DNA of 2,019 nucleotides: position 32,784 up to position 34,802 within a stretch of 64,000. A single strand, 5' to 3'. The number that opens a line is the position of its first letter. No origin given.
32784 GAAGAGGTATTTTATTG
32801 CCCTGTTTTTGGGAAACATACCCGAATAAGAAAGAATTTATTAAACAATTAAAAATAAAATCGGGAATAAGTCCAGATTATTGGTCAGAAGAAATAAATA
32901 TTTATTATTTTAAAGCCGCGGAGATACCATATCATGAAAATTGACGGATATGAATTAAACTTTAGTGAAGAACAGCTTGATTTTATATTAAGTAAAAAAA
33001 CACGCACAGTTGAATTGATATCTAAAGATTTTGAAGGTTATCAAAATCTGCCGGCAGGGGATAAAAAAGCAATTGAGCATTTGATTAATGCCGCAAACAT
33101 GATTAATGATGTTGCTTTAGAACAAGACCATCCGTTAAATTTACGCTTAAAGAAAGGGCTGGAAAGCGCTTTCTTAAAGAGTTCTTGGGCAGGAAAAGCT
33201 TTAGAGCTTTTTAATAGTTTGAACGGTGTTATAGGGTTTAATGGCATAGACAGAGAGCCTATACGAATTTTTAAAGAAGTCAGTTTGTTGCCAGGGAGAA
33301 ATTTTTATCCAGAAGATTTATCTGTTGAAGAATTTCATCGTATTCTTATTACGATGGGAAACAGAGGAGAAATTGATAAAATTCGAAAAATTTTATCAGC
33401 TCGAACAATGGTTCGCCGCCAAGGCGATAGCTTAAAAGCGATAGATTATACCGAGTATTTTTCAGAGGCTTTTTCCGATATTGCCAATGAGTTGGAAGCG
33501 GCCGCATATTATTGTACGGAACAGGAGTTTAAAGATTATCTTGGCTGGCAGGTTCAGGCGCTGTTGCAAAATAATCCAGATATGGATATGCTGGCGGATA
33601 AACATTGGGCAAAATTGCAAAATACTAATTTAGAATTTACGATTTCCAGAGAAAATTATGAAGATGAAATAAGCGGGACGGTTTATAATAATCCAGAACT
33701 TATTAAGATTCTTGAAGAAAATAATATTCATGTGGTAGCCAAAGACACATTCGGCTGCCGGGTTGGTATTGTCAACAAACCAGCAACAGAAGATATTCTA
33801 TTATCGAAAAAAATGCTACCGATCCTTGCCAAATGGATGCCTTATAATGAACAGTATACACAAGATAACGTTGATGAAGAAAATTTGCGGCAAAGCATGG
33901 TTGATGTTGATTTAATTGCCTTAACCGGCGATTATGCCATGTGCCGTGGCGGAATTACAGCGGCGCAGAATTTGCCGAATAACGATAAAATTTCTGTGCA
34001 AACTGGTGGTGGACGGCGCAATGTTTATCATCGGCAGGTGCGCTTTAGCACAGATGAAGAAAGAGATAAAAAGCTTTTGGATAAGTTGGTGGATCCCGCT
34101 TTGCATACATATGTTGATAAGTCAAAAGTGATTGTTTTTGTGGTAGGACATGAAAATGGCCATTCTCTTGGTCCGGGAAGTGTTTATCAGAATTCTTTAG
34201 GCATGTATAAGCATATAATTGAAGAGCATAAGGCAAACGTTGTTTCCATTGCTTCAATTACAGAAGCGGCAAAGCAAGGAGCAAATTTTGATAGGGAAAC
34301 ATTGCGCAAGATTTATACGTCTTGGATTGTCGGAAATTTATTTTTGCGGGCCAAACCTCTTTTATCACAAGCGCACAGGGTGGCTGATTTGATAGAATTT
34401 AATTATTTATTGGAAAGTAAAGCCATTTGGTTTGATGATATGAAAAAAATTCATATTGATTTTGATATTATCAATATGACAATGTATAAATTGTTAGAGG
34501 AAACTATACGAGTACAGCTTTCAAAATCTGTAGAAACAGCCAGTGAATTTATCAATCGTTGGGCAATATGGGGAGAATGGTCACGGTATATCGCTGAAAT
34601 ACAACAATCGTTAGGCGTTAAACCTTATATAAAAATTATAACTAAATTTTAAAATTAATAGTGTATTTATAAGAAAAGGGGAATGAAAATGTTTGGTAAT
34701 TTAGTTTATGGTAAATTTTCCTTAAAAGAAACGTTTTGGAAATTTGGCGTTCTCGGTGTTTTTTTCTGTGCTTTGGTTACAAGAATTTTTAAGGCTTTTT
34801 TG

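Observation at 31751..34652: Overlapping gene pair: membrane-anchored AMMECR1-like-tailed protein plus 572-aa HExxH protein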

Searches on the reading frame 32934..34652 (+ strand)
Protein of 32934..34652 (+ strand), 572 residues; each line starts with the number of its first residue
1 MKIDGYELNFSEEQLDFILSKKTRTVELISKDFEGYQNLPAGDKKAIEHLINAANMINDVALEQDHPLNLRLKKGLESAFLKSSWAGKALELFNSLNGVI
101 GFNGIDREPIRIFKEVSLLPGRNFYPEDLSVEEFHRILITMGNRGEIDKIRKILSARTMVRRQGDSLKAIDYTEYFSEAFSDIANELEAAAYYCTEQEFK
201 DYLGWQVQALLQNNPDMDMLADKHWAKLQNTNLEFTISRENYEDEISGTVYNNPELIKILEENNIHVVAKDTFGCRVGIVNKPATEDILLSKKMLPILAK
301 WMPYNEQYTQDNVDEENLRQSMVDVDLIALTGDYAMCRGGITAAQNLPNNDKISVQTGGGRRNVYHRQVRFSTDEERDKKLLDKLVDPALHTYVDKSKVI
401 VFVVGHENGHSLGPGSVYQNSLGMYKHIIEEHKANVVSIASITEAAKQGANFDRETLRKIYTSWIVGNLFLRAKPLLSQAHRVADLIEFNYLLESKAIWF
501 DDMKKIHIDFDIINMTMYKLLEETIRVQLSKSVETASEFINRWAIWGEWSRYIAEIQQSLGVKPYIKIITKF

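Call 3: search_protein_families(library=pfam, proteins=[window:32934-34652:+], max_evalue=1)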
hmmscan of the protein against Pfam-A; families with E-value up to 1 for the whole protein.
window:32934-34652:+ (572 aa): 0 families

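Call 4: search_protein_families(library=ncbifam, proteins=[window:32934-34652:+], max_evalue=1)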
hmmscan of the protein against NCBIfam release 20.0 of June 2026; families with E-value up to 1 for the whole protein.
window:32934-34652:+ (572 aa): 0 families

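Call 5: find_homologous_proteins(query=window:32934-34649:+, max_evalue=0.001)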
Query window:32934-34649:+ (572 aa): 3417 proteins with E <= 0.001 among 8000 candidates; the best 120 are listed.
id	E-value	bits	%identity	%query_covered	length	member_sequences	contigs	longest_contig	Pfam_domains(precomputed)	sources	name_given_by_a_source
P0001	0.0e+0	1294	100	100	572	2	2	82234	-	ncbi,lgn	-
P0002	0.0e+0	1161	88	100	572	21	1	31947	-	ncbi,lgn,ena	-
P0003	0.0e+0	1098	83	100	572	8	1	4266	-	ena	-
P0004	0.0e+0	1087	84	100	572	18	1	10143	-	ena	-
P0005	0.0e+0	1069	82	100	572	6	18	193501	-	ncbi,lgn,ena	-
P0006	6.7e-288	974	73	100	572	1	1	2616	-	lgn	-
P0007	3.3e-281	952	72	100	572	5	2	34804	-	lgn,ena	-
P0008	3.6e-281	952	72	100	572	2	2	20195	-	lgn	-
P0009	1.2e-280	950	71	100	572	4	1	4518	-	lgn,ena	-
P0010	2.0e-275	933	70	100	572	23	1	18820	-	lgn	-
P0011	1.6e-274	930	70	100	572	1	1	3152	-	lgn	-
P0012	2.4e-274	929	71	100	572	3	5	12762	-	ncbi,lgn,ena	-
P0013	1.7e-273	926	70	100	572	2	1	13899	-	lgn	-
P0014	7.1e-272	921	69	100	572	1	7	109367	-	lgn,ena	-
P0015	9.6e-272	921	69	100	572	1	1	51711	-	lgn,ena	-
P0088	3.6e-220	750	60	100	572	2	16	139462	-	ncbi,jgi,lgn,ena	-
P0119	5.7e-217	740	59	100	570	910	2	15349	-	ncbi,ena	-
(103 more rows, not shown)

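Call 6: search_solved_structures(query=window:32934-34649:+, max_evalue=10, show_alignments=3)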
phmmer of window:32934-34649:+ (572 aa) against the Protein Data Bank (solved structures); distinct sequences matched with E-value up to 10: 3.
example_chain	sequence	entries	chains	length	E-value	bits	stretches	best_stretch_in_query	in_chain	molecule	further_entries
6eom_A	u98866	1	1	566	5e-23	84.7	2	41-246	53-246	MutT/NUDIX family protein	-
5zum_A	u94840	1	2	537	0.00017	23.6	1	337-528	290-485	dipeptidyl-peptidase III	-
4zf7_A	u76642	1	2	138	0.93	11.2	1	482-545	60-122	Interleukin 2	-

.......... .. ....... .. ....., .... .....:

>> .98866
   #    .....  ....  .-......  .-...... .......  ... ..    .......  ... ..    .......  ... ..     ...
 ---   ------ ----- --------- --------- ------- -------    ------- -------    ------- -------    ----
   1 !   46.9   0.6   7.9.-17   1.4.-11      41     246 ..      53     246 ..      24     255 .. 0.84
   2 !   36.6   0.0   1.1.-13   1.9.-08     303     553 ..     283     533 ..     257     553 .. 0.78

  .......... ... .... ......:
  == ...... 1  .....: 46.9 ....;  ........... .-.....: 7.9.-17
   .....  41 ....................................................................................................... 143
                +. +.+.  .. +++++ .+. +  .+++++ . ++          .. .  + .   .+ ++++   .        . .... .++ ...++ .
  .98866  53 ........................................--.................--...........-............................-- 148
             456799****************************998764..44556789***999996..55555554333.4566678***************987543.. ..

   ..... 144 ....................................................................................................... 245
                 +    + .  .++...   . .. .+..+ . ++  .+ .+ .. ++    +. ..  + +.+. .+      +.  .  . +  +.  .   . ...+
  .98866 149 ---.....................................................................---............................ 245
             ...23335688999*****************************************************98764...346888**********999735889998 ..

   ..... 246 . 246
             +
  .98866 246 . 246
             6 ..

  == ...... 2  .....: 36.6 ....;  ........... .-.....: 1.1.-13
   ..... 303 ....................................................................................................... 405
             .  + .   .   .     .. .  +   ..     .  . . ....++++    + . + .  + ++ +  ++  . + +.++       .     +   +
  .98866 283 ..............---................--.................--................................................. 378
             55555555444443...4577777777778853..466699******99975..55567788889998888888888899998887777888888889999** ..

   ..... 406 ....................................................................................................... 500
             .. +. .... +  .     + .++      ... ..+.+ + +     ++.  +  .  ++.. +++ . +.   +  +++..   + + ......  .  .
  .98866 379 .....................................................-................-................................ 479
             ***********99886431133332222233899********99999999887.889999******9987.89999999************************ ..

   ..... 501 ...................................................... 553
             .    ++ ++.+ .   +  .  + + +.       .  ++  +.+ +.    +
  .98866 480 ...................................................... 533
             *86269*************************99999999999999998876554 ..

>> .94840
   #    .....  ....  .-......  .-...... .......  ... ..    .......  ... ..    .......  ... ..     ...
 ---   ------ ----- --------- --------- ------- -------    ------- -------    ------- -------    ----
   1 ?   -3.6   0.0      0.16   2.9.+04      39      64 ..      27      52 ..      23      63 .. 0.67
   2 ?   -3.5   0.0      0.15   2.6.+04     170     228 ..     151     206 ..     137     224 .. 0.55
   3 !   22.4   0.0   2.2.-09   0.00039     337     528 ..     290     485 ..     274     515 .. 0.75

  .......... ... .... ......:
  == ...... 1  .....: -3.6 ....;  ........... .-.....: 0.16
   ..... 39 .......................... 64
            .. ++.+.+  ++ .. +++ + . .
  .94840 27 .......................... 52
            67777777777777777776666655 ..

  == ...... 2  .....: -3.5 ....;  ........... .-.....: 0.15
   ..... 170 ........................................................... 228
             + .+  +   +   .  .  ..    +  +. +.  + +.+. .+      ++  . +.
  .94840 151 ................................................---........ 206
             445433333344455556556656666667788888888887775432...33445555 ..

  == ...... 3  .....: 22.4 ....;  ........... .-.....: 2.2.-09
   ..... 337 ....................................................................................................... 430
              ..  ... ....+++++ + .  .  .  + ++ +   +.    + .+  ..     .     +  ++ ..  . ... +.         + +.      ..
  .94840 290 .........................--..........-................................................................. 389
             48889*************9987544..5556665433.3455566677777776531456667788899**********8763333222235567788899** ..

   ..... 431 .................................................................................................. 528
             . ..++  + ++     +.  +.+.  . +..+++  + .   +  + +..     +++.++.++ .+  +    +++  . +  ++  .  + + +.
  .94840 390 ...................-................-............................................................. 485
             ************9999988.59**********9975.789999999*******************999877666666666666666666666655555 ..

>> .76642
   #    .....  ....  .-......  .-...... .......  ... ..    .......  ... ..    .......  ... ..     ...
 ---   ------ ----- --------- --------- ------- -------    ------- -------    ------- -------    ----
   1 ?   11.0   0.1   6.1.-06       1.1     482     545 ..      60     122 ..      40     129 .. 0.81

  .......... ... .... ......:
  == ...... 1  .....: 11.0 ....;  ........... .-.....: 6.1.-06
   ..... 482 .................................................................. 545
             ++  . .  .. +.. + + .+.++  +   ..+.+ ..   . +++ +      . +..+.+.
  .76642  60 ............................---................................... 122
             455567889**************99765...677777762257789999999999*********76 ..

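Call 11: find_related_loci(query=window:32934-34649:+, collection=genome_contigs, flank=6000)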
Query window:32934-34649:+ (572 aa) in genome_contigs; peptide patterns used: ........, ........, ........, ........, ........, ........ (x = any residue, [..] = any of these).
277 stretches matched a pattern; 160 encode a relative of the query (tblastn E <= 1e-3); the best 80 are kept; 80 distinct loci.
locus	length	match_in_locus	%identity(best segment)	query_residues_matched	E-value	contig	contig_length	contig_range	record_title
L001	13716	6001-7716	88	1-572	0e+0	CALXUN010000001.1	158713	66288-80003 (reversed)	MAG: uncultured Alphaproteobacteria bacterium isolate BRZ_FB__bin86 genome assembly, contig: BRZ_FB__NODE_91_length_1587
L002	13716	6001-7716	82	1-572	0e+0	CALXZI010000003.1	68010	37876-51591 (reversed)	MAG: uncultured Alphaproteobacteria bacterium isolate BRZ_RN__bin68 genome assembly, contig: BRZ_RN__NODE_399_length_680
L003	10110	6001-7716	72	1-572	0e+0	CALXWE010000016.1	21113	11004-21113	MAG: uncultured Alphaproteobacteria bacterium isolate BRZ_SP__bin53 genome assembly, contig: BRZ_SP__NODE_3262_length_21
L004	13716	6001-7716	67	1-572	0e+0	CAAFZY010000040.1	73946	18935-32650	MAG TPA_asm: Alphaproteobacteria bacterium, isolate HGM16767, WGS project CAAFZY010000000 data, contig: SRS475987_54_k11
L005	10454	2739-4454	67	1-572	0e+0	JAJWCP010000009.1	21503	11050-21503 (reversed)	MAG: Proteobacteria bacterium isolate B13_bin.31.fa NODE_463_length_21503_cov_5.796205, whole genome shotgun sequence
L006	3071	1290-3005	66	1-572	0e+0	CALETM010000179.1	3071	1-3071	MAG TPA_asm: uncultured Alphaproteobacteria bacterium isolate ERR2619727_bin.69_CONCOCT_v1.1_MAG genome assembly, contig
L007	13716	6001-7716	66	1-572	0e+0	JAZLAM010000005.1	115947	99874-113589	MAG: Alphaproteobacteria bacterium isolate T1900045076_TC20190070.MAGScoT_cleanbin_000006 SGB_4637_k141_1226482, whole g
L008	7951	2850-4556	63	1-572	0e+0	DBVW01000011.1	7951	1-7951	MAG TPA_asm: Alphaproteobacteria bacterium UBA1254 UBA1254_contig_400940, whole genome shotgun sequence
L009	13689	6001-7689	61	1-572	0e+0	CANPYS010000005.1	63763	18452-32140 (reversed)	MAG: uncultured Alphaproteobacteria bacterium isolate Lapin-001__bin79 genome assembly, contig: Lapin-001__NODE_649_leng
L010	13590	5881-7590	60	1-572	0e+0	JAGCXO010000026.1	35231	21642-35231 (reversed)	MAG: Alphaproteobacteria bacterium isolate RGIG10214 Yak_Rumen-5__c1358863, whole genome shotgun sequence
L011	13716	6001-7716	60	1-572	0e+0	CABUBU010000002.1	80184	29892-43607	MAG TPA_asm: uncultured Azospirillum sp. isolate MGYG-HGUT-03859 genome assembly, contig: GUT_GENOME246211_2, whole geno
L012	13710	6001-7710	60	1-572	0e+0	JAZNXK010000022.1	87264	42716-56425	MAG: Alphaproteobacteria bacterium isolate T1900044779_TS20190245.MAGScoT_cleanbin_000006 SGB_2539_k141_2144197, whole g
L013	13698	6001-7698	60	1-568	0e+0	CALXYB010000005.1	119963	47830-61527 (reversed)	MAG: uncultured Alphaproteobacteria bacterium isolate BRZ_DL__bin79 genome assembly, contig: BRZ_DL__NODE_217_length_119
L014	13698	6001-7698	60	1-568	0e+0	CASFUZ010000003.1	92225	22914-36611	uncultured proteobacterium isolate O15_L1_384384_idba_bin.74 genome assembly, contig: O15_L1_384384_idba_bin.74.fa_scaff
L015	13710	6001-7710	60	1-572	0e+0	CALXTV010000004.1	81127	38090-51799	MAG: uncultured Alphaproteobacteria bacterium isolate BRZ_LG__bin14 genome assembly, contig: BRZ_LG__NODE_437_length_811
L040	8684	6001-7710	58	1-572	0e+0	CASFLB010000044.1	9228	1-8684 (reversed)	uncultured proteobacterium isolate O80_L3_331331_idba_bin.82 genome assembly, contig: O80_L3_331331_idba_bin.82.fa_scaff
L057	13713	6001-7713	56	1-572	0e+0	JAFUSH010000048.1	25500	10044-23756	MAG: Alphaproteobacteria bacterium isolate RGIG4780 Roe_deer_Reticulum-3__c2023, whole genome shotgun sequence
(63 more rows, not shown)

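Call 19: search_protein_representatives(protein=window:32934-34649:+)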
Query: 572 residues. Proteins with E-value up to 0.001 (for the whole library): 488; up to 1e-10: 210; up to 1e-30: 68. The best 150 are listed.
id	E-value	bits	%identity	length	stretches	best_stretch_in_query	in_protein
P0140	1.5e-196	670.7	54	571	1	1-572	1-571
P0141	1.9e-148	511.9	47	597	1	2-568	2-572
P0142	1.8e-132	459.2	42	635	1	2-567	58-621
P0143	3.1e-126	438.6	42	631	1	5-555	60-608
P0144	3.6e-124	431.8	49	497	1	2-441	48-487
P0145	1.2e-116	406.9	40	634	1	4-555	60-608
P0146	4.8e-116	405.0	41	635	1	2-555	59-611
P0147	3.2e-114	399.0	64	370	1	1-293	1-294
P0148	2.5e-113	396.0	42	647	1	5-548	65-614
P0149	4.6e-109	381.9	39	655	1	5-551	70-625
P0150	1.3e-99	350.7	36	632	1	5-557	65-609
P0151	1.8e-98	347.0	47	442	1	2-380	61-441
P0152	5.1e-95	335.6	45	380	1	110-490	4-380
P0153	8.3e-95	334.9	39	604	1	11-568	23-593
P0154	7.6e-94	331.7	37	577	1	28-558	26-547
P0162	2.2e-85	303.8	34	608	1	4-568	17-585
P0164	7.6e-82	292.1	33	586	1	6-557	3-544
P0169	3.2e-70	253.7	32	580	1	6-554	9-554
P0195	2.4e-38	148.5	30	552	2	316-565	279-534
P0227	9.7e-21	90.4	26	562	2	37-246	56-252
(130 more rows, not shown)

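Call 20: search_protein_families(library=pfam, proteins=[L011:4464-6008:+, L013:4434-6008:+, L040:4542-6008:+, L057:4740-6008:+, L004:4863-6008:+, L009:4869-6008:+, L007:4917-6017:+], max_evalue=0.01)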
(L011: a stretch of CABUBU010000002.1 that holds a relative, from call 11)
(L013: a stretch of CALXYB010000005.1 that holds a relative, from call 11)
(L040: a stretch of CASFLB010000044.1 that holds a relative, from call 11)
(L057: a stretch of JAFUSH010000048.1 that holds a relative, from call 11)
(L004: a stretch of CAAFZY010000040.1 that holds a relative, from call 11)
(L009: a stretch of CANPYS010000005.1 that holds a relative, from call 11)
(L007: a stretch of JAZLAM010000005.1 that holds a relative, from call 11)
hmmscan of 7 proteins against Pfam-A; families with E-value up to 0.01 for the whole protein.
L011:4464-6008:+ (515 aa): 2 families
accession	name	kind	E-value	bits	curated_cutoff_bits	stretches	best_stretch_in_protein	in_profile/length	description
PF01875.22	Memo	-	3.2e-50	171.3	27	1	60-310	2-267/269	Memo-like protein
PF01871.22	AMMECR1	-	4.8e-42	143.7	25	1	339-508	2-166/168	AMMECR1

L013:4434-6008:+ (525 aa): 2 families
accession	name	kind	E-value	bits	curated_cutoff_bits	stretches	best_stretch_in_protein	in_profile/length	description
PF01875.22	Memo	-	6.9e-58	196.4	27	1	61-313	1-267/269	Memo-like protein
PF01871.22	AMMECR1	-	1.6e-45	155.1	25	1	350-518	2-165/168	AMMECR1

L040:4542-6008:+ (489 aa): 2 families
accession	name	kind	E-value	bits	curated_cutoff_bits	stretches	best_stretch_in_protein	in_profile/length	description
PF01871.22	AMMECR1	-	7.1e-26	91.1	25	1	313-482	2-166/168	AMMECR1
PF01875.22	Memo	-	1e-20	74.5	27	1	70-254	21-189/269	Memo-like protein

L057:4740-6008:+ (423 aa): 0 families

L004:4863-6008:+ (382 aa): 1 family
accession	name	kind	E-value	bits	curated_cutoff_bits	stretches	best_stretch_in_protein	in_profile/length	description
PF01871.22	AMMECR1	-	1.8e-11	44.2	25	1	284-376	78-166/168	AMMECR1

L009:4869-6008:+ (380 aa): 1 family
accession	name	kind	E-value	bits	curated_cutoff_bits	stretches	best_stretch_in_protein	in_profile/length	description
PF01871.22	AMMECR1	-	5.7e-07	29.6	25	1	295-373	92-166/168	AMMECR1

L007:4917-6017:+ (367 aa): 1 family
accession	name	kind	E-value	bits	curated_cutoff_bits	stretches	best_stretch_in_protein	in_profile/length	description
PF01871.22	AMMECR1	-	1.1e-05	25.5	25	1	278-358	89-166/168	AMMECR1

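Call 26: find_encoding_contigs(protein=P0142, flank=6000, max_places=3)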
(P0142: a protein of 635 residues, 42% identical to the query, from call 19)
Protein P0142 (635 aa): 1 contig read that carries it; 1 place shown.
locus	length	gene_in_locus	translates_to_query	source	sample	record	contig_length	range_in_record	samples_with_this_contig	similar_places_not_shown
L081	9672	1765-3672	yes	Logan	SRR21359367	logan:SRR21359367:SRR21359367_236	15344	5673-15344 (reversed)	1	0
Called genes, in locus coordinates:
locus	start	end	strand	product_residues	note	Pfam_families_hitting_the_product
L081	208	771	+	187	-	PF00908:dTDP_sugar_isom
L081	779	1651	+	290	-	PF00535:Glycos_transf_2, PF13641:Glyco_tranf_2_3, PF13632:Glyco_trans_2_3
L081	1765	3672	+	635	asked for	-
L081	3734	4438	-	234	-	-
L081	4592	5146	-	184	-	PF21349:RUBY_RBDX, PF02915:Rubrerythrin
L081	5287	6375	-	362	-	-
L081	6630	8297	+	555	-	PF07992:Pyr_redox_2, PF13738:Pyr_redox_3, PF00070:Pyr_redox, PF02852:Pyr_redox_dim, PF00581:Rhodanese (weak)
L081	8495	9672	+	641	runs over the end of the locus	-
